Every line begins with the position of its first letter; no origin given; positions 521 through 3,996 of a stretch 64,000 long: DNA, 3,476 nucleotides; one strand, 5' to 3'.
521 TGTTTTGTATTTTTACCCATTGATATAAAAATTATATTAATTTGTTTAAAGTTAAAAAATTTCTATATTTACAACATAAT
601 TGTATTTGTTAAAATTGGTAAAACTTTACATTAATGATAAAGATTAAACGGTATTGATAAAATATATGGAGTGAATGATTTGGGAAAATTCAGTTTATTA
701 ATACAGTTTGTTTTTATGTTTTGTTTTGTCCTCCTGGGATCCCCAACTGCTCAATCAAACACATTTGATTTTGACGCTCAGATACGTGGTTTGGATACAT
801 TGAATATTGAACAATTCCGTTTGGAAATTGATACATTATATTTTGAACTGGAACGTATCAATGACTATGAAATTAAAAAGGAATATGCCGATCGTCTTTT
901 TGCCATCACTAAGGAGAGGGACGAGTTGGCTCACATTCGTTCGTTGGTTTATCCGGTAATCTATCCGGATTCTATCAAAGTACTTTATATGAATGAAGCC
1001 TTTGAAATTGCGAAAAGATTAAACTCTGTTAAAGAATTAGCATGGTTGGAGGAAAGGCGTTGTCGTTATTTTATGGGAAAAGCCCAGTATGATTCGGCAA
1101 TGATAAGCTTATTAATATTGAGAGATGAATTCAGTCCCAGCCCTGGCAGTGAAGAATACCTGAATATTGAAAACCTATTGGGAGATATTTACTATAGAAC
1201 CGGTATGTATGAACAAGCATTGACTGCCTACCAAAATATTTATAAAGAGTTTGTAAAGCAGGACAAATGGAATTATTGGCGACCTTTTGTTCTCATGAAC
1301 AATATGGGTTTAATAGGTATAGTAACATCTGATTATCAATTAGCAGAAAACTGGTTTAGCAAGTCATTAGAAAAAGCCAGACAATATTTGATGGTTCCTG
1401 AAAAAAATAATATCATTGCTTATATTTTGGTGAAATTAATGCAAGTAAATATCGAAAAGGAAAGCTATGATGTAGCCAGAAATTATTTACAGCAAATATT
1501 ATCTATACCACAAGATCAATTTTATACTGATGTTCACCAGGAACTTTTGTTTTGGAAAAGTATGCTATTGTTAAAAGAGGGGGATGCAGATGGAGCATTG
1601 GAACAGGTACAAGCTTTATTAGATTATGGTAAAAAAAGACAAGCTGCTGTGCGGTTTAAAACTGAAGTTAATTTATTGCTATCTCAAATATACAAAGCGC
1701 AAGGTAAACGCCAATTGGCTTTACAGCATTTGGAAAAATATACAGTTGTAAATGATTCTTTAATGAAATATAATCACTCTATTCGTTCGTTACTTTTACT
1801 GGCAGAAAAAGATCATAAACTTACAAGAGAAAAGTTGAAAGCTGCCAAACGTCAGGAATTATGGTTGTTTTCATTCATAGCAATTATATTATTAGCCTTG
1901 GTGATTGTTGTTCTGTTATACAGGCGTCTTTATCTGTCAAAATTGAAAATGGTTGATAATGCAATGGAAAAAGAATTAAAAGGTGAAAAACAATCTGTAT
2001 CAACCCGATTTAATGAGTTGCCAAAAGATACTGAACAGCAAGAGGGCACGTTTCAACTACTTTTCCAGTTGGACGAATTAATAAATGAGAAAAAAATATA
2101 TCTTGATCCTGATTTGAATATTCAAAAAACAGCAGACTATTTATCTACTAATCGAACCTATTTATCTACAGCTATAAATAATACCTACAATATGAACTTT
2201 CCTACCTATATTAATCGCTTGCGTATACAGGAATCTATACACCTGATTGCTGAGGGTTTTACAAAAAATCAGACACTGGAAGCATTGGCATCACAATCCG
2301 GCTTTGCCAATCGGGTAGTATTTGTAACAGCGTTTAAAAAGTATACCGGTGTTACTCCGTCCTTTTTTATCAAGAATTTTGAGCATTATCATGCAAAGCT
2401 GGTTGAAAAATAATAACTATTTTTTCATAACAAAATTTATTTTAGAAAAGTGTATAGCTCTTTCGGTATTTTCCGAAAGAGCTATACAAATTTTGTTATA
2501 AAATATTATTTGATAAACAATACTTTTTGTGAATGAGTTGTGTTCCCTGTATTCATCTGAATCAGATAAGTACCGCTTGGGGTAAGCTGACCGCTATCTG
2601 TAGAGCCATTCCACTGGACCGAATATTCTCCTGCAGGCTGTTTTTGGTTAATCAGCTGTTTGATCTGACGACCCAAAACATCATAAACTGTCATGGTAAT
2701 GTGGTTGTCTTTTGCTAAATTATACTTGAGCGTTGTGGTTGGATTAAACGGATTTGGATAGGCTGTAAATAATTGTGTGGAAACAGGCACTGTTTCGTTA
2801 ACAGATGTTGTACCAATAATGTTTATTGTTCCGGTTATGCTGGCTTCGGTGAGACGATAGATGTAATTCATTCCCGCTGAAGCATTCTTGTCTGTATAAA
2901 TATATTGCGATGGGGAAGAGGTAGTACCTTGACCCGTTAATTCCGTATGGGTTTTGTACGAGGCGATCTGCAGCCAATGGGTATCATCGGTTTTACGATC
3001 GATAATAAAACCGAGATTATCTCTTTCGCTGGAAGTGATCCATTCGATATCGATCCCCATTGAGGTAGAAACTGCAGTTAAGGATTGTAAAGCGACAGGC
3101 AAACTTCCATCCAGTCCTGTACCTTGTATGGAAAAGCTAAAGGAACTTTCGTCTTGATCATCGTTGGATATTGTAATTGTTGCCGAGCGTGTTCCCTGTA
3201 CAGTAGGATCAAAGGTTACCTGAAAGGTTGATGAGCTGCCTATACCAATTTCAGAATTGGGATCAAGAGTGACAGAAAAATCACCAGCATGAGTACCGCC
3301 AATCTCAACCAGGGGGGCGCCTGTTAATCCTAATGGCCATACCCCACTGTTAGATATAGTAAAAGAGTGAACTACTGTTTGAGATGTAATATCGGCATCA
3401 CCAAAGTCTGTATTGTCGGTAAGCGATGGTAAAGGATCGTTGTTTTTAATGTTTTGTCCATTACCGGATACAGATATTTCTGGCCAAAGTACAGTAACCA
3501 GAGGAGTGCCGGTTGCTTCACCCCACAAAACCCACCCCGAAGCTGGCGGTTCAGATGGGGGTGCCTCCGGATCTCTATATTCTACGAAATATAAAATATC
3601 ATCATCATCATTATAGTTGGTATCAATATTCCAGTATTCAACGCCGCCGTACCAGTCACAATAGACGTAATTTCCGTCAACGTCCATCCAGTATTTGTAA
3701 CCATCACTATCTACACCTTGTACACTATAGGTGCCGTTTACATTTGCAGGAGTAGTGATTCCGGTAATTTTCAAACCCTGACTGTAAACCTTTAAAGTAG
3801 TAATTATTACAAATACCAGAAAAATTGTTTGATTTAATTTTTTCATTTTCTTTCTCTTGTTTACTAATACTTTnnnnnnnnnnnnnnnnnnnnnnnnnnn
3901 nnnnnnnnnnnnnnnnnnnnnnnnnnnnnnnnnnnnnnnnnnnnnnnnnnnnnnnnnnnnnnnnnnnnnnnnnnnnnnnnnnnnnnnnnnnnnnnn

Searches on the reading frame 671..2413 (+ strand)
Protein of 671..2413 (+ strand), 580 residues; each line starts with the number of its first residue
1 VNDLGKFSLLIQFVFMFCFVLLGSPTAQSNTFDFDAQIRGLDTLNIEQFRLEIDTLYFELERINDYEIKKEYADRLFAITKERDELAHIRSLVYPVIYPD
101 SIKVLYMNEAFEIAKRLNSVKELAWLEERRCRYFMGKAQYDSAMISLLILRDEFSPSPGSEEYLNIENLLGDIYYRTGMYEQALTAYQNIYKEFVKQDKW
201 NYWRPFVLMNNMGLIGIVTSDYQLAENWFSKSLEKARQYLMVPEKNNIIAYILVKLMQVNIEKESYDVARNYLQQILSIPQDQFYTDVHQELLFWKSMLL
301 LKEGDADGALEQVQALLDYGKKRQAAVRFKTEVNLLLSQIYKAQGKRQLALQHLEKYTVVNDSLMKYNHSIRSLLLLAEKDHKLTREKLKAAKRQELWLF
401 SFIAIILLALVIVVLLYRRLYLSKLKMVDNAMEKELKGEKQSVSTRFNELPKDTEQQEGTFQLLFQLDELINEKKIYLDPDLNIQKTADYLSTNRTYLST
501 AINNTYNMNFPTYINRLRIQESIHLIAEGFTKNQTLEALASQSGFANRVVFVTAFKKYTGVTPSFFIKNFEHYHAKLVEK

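Call 34: search_protein_families(library=pfam, proteins=[window:671-2413:+], max_evalue=0.001)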
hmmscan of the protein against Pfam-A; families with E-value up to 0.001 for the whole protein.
window:671-2413:+ (580 aa): 12 families
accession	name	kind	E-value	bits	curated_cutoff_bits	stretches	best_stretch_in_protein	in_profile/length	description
PF12833.13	HTH_18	-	6.5e-13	49.2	33.6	1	488-567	2-78/80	Helix-turn-helix domain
PF13424.12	TPR_12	-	8e-10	39.2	30.1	0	157-188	38-69/77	Tetratricopeptide repeat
PF07719.23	TPR_2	-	5.1e-09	36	27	0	169-190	6-27/34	Tetratricopeptide repeat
PF00165.29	HTH_AraC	-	1.2e-06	29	26.6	1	529-567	4-41/42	Bacterial regulatory helix-turn-helix proteins, AraC family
PF00515.34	TPR_1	-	1.7e-05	24.9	27.8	0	168-188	5-25/34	Tetratricopeptide repeat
PF21259.3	Rgg_C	-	1.9e-05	24.9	27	1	222-317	70-165/182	HTH-type transcriptional regulator Rgg, C-terminal domain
PF17874.7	TPR_MalT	-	2.6e-05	24.1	45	1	208-397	42-233/336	MalT-like TPR region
PF13428.12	TPR_14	-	0.00011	23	23.5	0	169-195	6-32/44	Tetratricopeptide repeat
PF13181.12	TPR_8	-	0.00022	21.6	25.7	0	169-188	6-25/34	Tetratricopeptide repeat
PF13432.12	TPR_16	-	0.00032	21.5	32.7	0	170-194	3-27/65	Tetratricopeptide repeat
PF09976.15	TPR_21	-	0.00045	20.4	25.5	0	166-197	148-179/193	Tetratricopeptide repeat-like domain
PF14559.12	TPR_19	-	0.0007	20.3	25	0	262-323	3-58/68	Tetratricopeptide repeat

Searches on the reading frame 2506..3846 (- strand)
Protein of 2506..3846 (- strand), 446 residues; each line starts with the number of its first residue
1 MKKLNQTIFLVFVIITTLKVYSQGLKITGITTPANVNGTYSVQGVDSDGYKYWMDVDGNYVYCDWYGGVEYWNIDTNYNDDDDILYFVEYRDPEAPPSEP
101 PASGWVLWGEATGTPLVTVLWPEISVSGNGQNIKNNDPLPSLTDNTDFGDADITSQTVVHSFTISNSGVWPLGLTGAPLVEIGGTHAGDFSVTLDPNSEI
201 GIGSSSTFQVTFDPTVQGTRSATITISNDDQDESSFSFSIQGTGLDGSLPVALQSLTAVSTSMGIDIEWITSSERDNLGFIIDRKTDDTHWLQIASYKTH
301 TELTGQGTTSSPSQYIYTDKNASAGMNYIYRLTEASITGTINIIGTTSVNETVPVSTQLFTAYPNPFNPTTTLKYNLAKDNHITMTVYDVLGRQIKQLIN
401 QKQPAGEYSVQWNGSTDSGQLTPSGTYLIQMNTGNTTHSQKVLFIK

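Call 34: search_protein_families(library=pfam, proteins=[window:2506-3846:-], max_evalue=0.001)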
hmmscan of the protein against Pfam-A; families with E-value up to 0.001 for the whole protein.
window:2506-3846:- (446 aa): 4 families
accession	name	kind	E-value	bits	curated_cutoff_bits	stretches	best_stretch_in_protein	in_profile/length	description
PF13860.13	FlgD_ig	-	2.4e-09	37.5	27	1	372-434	13-76/79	FlgD Ig-like domain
PF18962.6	Por_Secre_tail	-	4.9e-08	33.6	27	1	363-442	2-73/75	Secretion system C-terminal sorting domain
PF22544.2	HYDIN_VesB_CFA65-like_Ig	-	6.6e-08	33.1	25.5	1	143-242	7-99/100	HYDIN/CFA65/VesB-like, Ig-like domain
PF07610.17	DUF1573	-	0.00016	22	26.1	1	144-242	6-96/98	Protein of unknown function (DUF1573)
